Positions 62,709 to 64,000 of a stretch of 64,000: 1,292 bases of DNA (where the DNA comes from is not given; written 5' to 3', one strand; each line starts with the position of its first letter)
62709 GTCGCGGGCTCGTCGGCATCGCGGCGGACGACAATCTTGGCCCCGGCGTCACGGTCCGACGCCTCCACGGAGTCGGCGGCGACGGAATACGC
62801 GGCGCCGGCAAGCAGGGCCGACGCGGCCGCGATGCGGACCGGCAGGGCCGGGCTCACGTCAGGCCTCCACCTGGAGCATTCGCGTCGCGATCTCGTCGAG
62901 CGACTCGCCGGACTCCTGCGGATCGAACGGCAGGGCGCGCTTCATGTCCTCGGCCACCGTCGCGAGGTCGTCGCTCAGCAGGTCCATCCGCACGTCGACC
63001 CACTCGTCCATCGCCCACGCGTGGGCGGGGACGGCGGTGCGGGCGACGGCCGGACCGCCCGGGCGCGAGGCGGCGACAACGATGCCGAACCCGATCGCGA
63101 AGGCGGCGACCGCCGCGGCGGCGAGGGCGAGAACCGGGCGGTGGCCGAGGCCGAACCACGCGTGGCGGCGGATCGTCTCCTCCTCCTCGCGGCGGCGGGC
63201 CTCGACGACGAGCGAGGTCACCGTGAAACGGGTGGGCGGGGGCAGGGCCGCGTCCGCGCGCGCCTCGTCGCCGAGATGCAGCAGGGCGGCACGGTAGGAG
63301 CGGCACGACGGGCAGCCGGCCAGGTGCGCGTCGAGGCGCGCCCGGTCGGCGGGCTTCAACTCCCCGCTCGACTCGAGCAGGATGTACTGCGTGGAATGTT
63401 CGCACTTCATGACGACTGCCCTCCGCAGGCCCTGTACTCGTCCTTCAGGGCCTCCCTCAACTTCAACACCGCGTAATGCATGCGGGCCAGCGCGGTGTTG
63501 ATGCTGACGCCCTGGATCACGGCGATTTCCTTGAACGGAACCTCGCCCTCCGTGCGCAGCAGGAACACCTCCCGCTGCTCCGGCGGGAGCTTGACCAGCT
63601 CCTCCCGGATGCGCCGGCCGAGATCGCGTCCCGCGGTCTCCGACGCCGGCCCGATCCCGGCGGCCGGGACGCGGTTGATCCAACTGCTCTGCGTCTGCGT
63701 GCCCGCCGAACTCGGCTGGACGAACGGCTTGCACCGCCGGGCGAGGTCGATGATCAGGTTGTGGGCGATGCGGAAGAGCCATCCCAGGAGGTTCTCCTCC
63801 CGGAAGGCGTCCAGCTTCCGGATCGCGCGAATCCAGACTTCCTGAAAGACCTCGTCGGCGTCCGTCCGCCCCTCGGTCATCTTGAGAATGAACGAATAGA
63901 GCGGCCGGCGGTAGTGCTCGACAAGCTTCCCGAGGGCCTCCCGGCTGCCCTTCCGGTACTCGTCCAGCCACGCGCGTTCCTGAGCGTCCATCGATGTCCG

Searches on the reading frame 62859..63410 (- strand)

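Call 47: search_protein_families(library=pfam, proteins=[window:62859-63410:-], max_evalue=0.001)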
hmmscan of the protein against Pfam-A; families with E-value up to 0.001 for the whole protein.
window:62859-63410:- (183 aa): 1 family
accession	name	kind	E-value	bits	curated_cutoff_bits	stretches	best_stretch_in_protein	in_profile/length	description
PF13490.11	zf-HC2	-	4.7e-08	33.4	22.2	1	16-37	14-35/35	Putative zinc-finger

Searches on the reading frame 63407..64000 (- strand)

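Call 47: search_protein_families(library=pfam, proteins=[window:63407-64000:-], max_evalue=0.001)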
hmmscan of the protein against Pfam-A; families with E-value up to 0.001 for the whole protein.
window:63407-64000:- (197 aa): 3 families
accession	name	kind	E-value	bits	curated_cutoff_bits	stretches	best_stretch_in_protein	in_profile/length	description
PF04542.20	Sigma70_r2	-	9.3e-16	57.8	24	1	26-89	1-67/71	Sigma-70 region 2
PF08281.18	Sigma70_r4_2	-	1.3e-10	41.2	25.7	1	129-181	2-54/54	Sigma-70, region 4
PF04545.22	Sigma70_r4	-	2.8e-08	33.6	24.1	1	135-183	2-50/50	Sigma-70, region 4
